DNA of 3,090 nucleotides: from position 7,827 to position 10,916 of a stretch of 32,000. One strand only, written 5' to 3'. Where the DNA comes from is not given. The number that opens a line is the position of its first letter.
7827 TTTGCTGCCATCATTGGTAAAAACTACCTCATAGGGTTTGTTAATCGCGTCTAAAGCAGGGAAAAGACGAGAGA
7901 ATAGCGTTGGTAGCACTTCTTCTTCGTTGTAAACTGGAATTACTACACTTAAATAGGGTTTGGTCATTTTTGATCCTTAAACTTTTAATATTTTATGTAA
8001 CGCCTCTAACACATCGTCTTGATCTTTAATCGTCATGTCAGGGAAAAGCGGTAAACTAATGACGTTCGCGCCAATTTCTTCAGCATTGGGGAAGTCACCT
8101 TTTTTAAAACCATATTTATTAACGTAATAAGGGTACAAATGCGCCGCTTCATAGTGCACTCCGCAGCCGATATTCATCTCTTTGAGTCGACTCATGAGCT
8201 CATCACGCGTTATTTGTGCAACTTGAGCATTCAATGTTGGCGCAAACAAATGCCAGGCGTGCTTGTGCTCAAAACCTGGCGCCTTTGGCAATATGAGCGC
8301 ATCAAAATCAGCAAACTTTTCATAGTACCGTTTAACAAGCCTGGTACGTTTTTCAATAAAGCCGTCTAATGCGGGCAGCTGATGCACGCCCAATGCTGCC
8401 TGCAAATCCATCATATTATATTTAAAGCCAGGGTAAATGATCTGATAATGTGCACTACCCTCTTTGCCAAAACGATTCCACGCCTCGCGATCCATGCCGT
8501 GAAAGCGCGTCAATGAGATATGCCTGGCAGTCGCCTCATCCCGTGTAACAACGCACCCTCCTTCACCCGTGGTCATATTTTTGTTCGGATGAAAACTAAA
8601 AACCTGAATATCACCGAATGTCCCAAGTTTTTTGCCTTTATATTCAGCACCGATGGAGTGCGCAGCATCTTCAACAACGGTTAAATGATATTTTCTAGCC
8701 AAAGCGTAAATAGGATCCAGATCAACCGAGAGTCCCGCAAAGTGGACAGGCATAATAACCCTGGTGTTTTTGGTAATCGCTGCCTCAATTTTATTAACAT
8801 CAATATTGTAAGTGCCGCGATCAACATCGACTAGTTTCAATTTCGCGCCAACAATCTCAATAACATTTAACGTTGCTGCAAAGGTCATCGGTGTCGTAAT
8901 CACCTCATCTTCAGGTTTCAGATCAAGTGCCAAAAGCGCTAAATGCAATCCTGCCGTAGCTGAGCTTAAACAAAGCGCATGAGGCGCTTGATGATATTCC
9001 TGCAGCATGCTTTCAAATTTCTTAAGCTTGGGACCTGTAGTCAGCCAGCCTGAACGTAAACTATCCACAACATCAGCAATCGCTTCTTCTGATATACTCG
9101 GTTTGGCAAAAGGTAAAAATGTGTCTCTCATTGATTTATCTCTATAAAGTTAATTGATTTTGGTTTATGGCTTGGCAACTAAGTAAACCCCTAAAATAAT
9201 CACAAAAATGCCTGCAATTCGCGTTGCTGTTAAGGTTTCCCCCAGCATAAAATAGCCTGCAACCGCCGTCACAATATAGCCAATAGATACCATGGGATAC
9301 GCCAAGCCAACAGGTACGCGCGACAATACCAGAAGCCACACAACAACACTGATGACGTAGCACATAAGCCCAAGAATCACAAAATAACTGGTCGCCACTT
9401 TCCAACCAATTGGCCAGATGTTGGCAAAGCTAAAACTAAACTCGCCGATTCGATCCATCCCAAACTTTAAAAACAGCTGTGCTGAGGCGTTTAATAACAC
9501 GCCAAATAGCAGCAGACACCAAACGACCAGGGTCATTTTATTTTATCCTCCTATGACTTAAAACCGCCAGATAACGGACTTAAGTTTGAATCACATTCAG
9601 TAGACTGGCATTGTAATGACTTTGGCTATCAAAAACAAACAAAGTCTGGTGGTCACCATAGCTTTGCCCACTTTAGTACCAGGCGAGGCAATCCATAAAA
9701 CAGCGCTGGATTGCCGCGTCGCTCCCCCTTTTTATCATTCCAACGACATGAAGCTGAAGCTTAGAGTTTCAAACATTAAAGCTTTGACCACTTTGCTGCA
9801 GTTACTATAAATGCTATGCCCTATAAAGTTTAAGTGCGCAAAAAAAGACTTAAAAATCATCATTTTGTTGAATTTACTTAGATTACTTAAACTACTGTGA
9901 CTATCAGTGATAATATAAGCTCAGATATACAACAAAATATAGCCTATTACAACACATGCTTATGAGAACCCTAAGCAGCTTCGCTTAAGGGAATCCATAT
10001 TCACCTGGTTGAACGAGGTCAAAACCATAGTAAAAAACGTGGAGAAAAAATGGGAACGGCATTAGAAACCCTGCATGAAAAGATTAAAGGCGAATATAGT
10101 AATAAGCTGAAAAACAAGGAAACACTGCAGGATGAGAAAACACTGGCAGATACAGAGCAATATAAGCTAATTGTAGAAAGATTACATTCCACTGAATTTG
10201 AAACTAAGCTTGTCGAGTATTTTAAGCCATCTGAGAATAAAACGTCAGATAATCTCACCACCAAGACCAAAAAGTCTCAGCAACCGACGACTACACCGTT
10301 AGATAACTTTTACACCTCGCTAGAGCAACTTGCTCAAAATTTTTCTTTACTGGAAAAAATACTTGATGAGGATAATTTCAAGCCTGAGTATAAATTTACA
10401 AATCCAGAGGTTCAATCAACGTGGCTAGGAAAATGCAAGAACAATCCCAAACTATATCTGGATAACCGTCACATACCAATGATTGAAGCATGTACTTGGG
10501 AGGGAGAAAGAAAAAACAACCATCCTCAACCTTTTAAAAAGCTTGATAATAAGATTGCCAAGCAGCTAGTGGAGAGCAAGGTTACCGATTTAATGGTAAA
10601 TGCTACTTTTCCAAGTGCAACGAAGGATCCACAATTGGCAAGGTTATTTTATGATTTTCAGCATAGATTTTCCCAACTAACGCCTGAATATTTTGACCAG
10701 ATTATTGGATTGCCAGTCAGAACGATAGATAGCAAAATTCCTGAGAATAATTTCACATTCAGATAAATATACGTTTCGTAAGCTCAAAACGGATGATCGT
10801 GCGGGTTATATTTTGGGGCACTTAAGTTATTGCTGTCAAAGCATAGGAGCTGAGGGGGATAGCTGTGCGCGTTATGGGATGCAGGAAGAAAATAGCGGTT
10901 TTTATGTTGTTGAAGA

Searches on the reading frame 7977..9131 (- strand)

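Call 51: search_protein_families(library=padloc, proteins=[L084:1336-2193:+, L084:2181-2627:+], max_evalue=0.001)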
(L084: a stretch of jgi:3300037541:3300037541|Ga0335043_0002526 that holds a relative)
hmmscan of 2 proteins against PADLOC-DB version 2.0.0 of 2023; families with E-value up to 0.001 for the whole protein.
L084:1336-2193:+ (285 aa): 9 families
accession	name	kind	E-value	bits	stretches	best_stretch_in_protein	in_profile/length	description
PDLC00512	JetC1|JetC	-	1.9e-125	418.3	1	11-271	790-1050/1123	DUF3584 domain; MukB-like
PDLC00518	JetC1|JetC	-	9e-60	200.6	1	13-272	788-1040/1112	DUF3584 domain; MukB-like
PDLC00511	JetC1|JetC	-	1.5e-39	133.7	1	12-271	776-1027/1108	DUF3584 domain; MukB-like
PDLC00517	JetC1|JetC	-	6.6e-29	98.9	1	13-275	805-1057/1119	DUF3584 domain; MukB-like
PDLC00514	JetC1|JetC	-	6.1e-20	68.7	1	35-272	799-1035/1117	DUF3584 domain; MukB-like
PDLC00509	JetC1|JetC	-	1.5e-15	54.5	1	14-275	817-1080/1158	DUF3584 domain; MukB-like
PDLC00519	JetC1|JetC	-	6.4e-13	45.8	1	12-271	782-1028/1097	DUF3584 domain; MukB-like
PDLC00505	JetC1|JetC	-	8.3e-10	35.4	1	14-271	774-1046/1118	DUF3584 domain; MukB-like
PDLC00507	JetC1|JetC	-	0.00025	17.5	0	197-271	1040-1109/1215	DUF3584 domain; MukB-like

L084:2181-2627:+ (148 aa): 18 families
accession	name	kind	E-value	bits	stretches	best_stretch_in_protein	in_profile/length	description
PDLC00530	JetD1|JetD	-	1.2e-64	217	1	4-147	243-386/391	DUF2220; DUF3322; DUF2399 domain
PDLC00522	JetD1|JetD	-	4.8e-48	162.1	1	4-147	240-379/382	DUF2220; DUF3322; DUF2399 domain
PDLC00523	JetD1|JetD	-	1.5e-32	111.1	1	9-138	257-384/398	DUF2220; DUF3322; DUF2399 domain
PDLC00520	JetD1|JetD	-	2.3e-27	94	1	5-145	233-383/398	DUF2220; DUF3322; DUF2399 domain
PDLC00532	JetD1|JetD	-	1.8e-21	74.4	1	6-138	239-369/383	DUF2220; DUF3322; DUF2399 domain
PDLC00533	JetD1|JetD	-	1.5e-18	65.1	1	7-136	266-406/409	DUF2220; DUF3322; DUF2399 domain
PDLC00524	JetD1|JetD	-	5e-11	40.3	1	3-135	248-385/387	DUF2220; DUF3322; DUF2399 domain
PDLC00526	JetD1|JetD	-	3e-08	31.3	1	13-140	271-403/407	DUF2220; DUF3322; DUF2399 domain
PDLC00592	JetD3|JetD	-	1.8e-07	28.8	1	4-79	178-270/346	DUF2239; DUF2220 domain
PDLC00591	JetD3|JetD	-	5.6e-07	27.2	1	26-92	222-295/350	DUF2239; DUF2220 domain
PDLC00528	JetD1|JetD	-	1.1e-06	26.1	1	47-136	315-409/418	DUF2220; DUF3322; DUF2399 domain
PDLC00521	JetD1|JetD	-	1.2e-06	26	1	28-135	275-383/395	DUF2220; DUF3322; DUF2399 domain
PDLC00527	JetD1|JetD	-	2.8e-06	24.7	1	45-78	285-321/387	DUF2220; DUF3322; DUF2399 domain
PDLC00594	JetD3|JetD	-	1.7e-05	22.4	1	12-141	194-335/345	DUF2239; DUF2220 domain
PDLC00556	JetD2|JetD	-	1.7e-05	22.1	1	5-92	284-377/430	DUF2220; DUF3322; DUF2399 domain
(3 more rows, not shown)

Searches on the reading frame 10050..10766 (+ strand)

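Call 3: search_protein_families(library=pfam, proteins=[window:10050-10766:+], max_evalue=0.01)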
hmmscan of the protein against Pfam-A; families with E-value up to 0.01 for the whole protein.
window:10050-10766:+ (238 aa): 1 family
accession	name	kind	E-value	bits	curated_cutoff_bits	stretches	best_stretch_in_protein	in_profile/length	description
PF23977.1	Pam3_Gp34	-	0.009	16.3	27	0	9-80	108-178/235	Pam3 phage gp34-like protein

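Call 39: search_protein_families(library=ncbifam, proteins=[window:10050-10766:+], max_evalue=0.01)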
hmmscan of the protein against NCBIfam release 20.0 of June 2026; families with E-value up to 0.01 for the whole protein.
window:10050-10766:+ (238 aa): 0 families
